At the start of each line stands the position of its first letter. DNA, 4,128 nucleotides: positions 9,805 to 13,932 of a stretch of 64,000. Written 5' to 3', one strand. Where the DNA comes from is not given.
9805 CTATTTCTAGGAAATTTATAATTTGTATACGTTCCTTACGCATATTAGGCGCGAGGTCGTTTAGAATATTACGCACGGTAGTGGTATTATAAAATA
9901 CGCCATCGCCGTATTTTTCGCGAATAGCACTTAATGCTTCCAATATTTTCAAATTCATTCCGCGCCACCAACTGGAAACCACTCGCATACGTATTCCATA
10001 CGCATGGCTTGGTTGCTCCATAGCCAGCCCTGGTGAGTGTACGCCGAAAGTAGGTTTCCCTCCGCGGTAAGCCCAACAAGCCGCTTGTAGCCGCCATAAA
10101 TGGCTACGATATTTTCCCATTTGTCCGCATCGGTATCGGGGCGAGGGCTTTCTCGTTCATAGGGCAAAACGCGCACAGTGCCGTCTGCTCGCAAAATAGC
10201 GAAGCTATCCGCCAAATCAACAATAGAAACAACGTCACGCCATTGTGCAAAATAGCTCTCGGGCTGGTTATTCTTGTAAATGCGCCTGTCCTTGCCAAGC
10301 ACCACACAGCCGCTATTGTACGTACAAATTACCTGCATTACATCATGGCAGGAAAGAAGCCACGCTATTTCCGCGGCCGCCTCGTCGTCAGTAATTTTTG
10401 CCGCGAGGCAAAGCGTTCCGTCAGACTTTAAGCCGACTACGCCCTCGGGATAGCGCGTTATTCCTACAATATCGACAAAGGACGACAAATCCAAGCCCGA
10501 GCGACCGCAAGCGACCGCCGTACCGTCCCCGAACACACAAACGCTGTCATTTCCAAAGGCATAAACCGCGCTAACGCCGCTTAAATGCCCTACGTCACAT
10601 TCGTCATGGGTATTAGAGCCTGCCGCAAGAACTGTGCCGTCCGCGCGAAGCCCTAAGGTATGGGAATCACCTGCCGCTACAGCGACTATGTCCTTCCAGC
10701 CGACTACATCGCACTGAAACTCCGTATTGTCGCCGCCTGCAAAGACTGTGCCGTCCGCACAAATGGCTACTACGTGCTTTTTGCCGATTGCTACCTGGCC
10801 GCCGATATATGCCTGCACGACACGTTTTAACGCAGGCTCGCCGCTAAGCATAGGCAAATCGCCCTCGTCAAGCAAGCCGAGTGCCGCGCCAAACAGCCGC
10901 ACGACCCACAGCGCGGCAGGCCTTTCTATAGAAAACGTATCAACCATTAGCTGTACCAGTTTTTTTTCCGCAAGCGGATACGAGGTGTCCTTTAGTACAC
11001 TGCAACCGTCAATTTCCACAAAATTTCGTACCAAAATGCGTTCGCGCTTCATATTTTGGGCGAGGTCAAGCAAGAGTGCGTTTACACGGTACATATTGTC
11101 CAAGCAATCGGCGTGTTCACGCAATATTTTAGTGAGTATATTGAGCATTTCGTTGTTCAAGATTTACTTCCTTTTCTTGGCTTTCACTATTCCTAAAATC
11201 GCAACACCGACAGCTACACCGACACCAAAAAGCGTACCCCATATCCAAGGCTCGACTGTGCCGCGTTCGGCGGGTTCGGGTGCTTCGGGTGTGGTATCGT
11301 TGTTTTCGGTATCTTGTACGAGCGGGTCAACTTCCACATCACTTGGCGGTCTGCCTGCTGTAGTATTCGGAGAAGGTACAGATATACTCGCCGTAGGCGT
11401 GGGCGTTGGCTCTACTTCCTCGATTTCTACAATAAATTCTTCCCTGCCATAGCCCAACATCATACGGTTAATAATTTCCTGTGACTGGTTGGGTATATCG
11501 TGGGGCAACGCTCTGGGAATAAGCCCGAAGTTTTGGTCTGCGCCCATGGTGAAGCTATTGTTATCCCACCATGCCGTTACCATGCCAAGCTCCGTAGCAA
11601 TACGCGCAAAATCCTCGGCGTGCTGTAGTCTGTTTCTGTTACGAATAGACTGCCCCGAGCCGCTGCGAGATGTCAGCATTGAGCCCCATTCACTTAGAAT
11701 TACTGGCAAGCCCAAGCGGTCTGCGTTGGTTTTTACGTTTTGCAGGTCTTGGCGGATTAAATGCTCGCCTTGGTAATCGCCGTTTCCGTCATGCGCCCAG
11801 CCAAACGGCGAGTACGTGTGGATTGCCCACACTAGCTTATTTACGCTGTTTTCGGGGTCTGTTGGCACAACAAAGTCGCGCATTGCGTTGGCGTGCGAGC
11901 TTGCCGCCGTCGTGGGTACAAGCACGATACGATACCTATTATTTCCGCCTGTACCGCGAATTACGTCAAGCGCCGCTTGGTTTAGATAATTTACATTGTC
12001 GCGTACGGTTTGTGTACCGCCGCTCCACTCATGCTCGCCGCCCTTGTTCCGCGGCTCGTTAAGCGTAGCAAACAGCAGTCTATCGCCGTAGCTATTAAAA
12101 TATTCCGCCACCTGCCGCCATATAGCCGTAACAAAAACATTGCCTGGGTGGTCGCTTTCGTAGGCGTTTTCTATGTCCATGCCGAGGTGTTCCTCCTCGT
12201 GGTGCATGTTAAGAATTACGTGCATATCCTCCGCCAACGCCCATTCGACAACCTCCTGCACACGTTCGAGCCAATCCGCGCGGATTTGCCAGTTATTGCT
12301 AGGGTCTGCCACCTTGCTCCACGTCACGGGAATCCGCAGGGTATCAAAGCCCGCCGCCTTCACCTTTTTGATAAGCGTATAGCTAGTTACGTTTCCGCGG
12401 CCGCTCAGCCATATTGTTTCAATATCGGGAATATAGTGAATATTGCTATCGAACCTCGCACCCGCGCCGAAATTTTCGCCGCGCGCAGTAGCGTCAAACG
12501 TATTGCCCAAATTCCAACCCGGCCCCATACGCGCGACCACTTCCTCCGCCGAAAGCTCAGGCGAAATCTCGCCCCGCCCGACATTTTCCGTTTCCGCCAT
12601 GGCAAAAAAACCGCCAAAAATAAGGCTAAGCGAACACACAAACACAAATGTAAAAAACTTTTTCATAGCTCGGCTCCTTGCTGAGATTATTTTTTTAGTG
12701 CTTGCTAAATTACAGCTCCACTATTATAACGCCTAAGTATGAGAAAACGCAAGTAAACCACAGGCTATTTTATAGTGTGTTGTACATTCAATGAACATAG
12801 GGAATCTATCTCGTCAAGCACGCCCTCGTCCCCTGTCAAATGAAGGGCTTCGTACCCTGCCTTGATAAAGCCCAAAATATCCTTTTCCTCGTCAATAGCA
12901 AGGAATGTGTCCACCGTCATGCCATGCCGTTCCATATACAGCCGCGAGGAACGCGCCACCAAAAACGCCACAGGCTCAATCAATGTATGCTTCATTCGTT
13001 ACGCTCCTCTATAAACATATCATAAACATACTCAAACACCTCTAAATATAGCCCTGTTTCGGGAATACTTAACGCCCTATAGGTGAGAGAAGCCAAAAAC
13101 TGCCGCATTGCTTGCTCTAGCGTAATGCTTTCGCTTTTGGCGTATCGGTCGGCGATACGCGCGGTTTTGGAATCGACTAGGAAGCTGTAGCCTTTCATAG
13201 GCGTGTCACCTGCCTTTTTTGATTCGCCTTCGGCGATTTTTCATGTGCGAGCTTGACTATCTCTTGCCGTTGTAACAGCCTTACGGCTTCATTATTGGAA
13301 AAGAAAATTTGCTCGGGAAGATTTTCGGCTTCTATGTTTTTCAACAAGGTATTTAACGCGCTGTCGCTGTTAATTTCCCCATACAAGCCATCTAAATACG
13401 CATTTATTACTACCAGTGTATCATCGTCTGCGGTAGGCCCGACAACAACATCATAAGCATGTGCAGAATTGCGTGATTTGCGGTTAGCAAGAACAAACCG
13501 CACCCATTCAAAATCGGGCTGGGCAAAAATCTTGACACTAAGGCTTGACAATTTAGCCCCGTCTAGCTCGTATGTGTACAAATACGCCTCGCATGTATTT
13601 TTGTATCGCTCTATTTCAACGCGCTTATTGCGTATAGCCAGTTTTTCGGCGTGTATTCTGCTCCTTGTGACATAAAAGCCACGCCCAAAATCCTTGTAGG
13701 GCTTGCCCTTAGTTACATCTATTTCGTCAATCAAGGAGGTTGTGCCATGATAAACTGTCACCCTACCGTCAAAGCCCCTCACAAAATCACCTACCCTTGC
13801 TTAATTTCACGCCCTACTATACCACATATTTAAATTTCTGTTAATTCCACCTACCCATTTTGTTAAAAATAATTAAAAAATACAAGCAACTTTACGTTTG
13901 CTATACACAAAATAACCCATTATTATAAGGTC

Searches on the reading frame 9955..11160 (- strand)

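Call 44: search_protein_families(library=pfam, proteins=[window:9955-11160:-], max_evalue=0.0001)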
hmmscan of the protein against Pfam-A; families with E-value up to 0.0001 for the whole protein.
window:9955-11160:- (401 aa): 2 families
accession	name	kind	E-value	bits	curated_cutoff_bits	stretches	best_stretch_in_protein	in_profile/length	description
PF13540.12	RCC1_2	-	2.6e-14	53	22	1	158-185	1-28/30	Regulator of chromosome condensation (RCC1) repeat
PF25390.1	WD40_RLD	-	1.8e-10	41.2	150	1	94-191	13-124/363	RCC1-like domain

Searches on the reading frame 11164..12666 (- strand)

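Call 44: search_protein_families(library=pfam, proteins=[window:11164-12666:-], max_evalue=0.0001)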
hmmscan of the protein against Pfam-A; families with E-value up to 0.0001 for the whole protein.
window:11164-12666:- (500 aa): 1 family
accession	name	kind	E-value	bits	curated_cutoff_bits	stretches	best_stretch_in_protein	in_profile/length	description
PF00150.24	Cellulase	-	8.5e-51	173.5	23.5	1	81-371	12-270/272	Cellulase (glycosyl hydrolase family 5)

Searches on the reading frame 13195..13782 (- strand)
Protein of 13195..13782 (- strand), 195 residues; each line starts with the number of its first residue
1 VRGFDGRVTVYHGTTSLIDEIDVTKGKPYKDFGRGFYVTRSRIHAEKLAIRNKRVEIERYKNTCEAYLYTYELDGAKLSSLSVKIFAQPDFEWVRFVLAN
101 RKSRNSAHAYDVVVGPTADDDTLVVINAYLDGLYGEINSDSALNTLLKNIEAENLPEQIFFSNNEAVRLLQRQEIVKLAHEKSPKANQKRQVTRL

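Call 44: search_protein_families(library=pfam, proteins=[window:13195-13782:-], max_evalue=0.0001)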
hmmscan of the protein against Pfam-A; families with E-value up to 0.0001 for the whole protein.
window:13195-13782:- (195 aa): 1 family
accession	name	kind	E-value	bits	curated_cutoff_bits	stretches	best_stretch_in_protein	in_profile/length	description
PF13151.12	DUF3990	-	2.8e-38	131.4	32.2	1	9-171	2-151/152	Protein of unknown function (DUF3990)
